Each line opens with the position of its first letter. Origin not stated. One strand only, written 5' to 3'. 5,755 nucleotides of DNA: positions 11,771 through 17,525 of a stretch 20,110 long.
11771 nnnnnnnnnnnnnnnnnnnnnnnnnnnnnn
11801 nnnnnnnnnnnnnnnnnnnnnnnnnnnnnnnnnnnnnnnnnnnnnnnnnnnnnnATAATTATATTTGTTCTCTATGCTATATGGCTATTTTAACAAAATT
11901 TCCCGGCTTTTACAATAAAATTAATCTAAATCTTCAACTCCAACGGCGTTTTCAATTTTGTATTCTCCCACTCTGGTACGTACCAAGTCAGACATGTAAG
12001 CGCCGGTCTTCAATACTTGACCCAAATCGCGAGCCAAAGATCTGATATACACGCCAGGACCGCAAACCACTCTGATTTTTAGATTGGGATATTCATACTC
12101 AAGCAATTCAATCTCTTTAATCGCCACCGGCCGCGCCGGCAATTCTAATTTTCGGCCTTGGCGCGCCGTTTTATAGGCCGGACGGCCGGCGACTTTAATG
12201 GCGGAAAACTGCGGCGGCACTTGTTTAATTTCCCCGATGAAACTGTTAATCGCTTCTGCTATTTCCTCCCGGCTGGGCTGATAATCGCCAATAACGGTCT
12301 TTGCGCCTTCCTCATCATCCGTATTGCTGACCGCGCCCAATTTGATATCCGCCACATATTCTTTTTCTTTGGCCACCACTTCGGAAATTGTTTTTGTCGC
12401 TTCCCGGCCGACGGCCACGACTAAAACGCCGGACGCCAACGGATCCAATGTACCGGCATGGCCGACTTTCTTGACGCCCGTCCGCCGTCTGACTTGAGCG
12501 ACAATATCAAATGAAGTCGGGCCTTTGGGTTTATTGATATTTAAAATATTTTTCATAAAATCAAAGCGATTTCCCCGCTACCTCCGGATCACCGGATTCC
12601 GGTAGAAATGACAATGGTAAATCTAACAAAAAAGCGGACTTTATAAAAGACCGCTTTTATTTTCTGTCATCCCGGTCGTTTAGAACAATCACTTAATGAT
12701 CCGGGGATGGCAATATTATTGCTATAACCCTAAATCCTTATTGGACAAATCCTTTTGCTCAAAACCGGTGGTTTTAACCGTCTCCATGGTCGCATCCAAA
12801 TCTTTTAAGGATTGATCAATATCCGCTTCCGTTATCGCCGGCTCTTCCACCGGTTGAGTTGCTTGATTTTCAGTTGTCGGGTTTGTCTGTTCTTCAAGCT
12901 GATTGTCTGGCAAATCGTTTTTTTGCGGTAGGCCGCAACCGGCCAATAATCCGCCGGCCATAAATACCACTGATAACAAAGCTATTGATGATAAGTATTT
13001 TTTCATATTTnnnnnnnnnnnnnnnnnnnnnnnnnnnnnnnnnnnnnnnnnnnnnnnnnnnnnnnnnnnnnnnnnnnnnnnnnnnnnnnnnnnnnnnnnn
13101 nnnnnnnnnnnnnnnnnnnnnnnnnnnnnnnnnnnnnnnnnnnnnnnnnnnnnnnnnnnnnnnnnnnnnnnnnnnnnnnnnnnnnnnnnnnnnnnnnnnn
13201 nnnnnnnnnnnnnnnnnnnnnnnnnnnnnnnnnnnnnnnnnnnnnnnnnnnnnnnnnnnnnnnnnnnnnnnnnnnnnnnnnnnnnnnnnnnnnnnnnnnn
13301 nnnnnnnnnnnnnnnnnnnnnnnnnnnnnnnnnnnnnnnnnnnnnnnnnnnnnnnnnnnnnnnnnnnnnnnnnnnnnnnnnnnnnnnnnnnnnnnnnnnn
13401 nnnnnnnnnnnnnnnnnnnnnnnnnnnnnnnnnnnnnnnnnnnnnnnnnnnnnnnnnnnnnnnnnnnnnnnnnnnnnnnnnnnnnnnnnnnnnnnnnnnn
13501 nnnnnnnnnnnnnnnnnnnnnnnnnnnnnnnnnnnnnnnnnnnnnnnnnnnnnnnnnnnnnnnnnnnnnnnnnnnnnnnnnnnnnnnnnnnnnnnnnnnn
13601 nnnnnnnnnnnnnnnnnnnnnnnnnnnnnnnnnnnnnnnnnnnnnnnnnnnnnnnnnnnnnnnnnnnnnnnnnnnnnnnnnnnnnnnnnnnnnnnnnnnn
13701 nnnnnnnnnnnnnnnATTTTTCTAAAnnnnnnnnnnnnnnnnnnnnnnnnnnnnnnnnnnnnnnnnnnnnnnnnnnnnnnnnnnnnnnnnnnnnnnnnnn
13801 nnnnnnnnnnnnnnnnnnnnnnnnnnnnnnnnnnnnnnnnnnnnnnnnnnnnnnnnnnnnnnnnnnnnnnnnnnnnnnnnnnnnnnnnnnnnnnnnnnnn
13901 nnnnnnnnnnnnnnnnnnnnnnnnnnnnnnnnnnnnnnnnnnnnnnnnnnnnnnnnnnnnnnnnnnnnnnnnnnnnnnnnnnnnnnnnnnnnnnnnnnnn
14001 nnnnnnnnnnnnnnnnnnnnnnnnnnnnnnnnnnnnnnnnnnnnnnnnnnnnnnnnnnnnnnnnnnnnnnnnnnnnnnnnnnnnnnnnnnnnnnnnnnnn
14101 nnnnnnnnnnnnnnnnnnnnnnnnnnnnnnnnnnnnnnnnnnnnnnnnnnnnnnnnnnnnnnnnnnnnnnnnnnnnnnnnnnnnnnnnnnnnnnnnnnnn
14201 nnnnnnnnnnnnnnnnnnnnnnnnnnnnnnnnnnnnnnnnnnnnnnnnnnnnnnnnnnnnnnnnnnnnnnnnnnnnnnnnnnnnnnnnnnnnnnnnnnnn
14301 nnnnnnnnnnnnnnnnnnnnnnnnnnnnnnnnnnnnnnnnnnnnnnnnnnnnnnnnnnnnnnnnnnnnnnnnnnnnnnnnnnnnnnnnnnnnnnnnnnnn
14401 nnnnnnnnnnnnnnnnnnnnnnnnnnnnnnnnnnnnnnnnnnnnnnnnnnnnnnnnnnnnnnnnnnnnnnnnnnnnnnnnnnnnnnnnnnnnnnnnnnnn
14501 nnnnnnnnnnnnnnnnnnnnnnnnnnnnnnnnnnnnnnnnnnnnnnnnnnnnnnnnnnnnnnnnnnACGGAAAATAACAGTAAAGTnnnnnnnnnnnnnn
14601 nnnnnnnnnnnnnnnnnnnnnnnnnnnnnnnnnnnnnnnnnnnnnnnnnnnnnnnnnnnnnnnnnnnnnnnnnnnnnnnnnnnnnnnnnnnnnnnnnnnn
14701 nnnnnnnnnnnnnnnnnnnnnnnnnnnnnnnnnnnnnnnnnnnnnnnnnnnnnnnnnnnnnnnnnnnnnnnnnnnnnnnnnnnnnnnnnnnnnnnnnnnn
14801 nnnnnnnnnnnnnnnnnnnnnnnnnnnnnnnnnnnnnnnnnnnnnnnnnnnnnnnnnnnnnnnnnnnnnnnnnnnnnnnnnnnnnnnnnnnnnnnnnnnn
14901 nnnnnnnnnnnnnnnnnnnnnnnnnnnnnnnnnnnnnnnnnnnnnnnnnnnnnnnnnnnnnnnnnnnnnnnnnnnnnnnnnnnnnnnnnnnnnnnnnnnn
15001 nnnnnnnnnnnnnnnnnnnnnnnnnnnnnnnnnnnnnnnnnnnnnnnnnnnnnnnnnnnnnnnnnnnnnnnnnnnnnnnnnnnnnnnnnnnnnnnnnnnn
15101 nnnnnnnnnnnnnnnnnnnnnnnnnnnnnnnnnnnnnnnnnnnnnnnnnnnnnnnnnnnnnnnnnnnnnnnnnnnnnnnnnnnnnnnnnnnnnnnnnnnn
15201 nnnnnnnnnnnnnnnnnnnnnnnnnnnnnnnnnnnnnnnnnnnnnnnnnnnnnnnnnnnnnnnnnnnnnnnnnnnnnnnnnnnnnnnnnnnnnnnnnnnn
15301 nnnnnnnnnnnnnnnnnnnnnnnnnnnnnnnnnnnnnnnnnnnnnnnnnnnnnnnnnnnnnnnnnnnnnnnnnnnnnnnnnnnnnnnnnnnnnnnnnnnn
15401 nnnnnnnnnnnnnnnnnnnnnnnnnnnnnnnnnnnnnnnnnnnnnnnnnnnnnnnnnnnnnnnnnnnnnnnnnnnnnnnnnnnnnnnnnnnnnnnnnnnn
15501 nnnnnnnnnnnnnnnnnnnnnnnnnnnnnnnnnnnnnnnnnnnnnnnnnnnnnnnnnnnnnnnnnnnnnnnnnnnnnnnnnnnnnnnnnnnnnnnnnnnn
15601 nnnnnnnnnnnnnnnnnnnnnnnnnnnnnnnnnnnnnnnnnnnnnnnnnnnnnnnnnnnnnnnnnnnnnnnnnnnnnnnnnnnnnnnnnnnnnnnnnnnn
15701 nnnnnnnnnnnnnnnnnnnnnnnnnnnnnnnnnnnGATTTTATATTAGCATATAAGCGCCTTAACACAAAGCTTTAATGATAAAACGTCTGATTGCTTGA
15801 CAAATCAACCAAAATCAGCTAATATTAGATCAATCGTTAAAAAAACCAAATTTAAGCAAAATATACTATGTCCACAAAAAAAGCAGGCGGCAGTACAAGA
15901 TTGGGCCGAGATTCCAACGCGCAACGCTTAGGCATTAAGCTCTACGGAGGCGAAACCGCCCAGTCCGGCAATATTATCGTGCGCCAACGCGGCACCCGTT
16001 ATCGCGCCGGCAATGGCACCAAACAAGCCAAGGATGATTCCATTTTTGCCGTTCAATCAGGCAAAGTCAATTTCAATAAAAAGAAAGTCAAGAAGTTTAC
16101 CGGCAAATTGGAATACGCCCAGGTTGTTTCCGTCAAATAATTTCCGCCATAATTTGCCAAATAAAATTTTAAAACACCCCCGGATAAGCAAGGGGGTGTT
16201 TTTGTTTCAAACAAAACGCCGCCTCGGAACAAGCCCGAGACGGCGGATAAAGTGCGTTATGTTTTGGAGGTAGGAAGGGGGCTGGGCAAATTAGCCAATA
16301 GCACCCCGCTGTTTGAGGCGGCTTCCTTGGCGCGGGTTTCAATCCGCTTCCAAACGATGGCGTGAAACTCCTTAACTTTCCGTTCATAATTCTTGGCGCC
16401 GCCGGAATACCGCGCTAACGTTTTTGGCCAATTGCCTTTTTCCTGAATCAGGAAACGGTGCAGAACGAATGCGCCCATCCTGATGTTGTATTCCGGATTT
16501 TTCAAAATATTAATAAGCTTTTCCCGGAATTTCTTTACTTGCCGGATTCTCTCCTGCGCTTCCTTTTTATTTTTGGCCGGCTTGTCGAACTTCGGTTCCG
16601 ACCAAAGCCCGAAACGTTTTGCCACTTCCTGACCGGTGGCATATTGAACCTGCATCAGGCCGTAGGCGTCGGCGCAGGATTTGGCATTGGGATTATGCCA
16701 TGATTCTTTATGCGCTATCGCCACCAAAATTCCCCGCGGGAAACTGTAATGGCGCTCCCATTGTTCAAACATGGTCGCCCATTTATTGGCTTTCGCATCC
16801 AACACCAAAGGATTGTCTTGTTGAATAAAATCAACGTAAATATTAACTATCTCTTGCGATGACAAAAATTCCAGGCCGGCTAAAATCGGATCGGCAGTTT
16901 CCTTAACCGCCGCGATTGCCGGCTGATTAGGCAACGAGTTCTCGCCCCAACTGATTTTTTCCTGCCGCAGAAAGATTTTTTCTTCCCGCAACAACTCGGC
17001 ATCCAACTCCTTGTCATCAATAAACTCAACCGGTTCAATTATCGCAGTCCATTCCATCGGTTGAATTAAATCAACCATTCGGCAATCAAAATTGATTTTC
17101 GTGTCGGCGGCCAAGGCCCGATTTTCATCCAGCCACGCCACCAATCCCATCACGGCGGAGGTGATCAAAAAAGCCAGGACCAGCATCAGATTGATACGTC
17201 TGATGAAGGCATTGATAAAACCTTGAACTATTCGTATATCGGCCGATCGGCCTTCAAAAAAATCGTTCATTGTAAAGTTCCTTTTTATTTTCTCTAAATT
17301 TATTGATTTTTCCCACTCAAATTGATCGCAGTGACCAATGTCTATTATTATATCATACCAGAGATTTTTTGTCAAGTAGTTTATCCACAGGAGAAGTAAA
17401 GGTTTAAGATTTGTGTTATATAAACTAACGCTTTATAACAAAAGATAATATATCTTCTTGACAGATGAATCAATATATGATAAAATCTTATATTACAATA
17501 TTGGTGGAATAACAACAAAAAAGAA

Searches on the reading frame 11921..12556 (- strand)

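Call 7: search_protein_families(library=pfam, proteins=[window:11921-12556:-], max_evalue=0.01)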
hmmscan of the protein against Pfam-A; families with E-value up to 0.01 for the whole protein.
window:11921-12556:- (211 aa): 3 families
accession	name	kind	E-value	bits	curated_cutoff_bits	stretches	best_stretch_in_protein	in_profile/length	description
PF01509.24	TruB_N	-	1.3e-49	168.8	27.3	1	23-171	1-149/149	TruB family pseudouridylate synthase (N terminal domain)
PF16198.10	TruB_C_2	-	9.5e-10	38.9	29.3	1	172-210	1-39/66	tRNA pseudouridylate synthase B C-terminal domain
PF00849.27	PseudoU_synth_2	-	0.0027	18.4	26.8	1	20-84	28-84/152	RNA pseudouridylate synthase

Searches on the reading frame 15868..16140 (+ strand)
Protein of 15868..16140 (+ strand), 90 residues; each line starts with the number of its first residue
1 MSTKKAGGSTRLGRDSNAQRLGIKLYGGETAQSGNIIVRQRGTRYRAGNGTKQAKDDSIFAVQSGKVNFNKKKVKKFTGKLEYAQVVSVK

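Call 8: search_protein_families(library=ncbifam, proteins=[window:15868-16140:+], max_evalue=0.01)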
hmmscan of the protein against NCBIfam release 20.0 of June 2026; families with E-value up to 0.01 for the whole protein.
window:15868-16140:+ (90 aa): 1 family
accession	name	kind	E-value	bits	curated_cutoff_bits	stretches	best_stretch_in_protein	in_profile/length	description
TIGR00062.1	L27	equivalog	2.3e-24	85.3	90.35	1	1-75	1-77/83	50S ribosomal protein L27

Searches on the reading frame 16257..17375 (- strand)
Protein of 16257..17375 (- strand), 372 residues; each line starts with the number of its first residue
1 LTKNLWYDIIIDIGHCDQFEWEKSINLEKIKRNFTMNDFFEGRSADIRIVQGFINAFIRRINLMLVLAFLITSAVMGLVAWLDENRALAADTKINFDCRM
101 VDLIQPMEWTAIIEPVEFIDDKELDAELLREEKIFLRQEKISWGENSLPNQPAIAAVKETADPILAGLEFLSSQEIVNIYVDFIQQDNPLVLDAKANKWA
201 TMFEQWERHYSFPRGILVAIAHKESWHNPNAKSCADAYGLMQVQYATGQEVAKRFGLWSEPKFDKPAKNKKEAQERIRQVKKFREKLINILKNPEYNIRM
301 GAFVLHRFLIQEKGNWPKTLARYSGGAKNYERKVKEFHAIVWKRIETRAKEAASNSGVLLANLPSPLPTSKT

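Call 8: search_protein_families(library=ncbifam, proteins=[window:16257-17375:-], max_evalue=0.01)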
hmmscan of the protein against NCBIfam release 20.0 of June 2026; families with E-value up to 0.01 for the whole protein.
window:16257-17375:- (372 aa): 6 families
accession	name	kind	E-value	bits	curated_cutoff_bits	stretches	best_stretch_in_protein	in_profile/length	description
NF047373.1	BB0259_flg_lyt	exception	2.4e-12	46.5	234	1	199-258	548-607/705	flagellar assembly lytic transglycosylase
NF008670.0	PRK11671.1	equivalog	1.4e-09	37.6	375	1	190-262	183-256/359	membrane-bound lytic murein transglycosylase MltC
NF012014.0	PRK15470.1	equivalog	4e-07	29.8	233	1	194-263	34-104/203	membrane-bound lytic murein transglycosylase EmtA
NF008631.0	PRK11619.1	equivalog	2.5e-06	26.2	536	1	199-257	479-537/644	murein transglycosylase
NF008112.0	PRK10859.1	equivalog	0.00058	18.4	354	1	193-251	284-340/483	membrane-bound lytic murein transglycosylase MltF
NF011856.0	PRK15328.1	equivalog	0.0029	17.1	208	0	192-248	11-71/160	type III secretion system invasion protein IagB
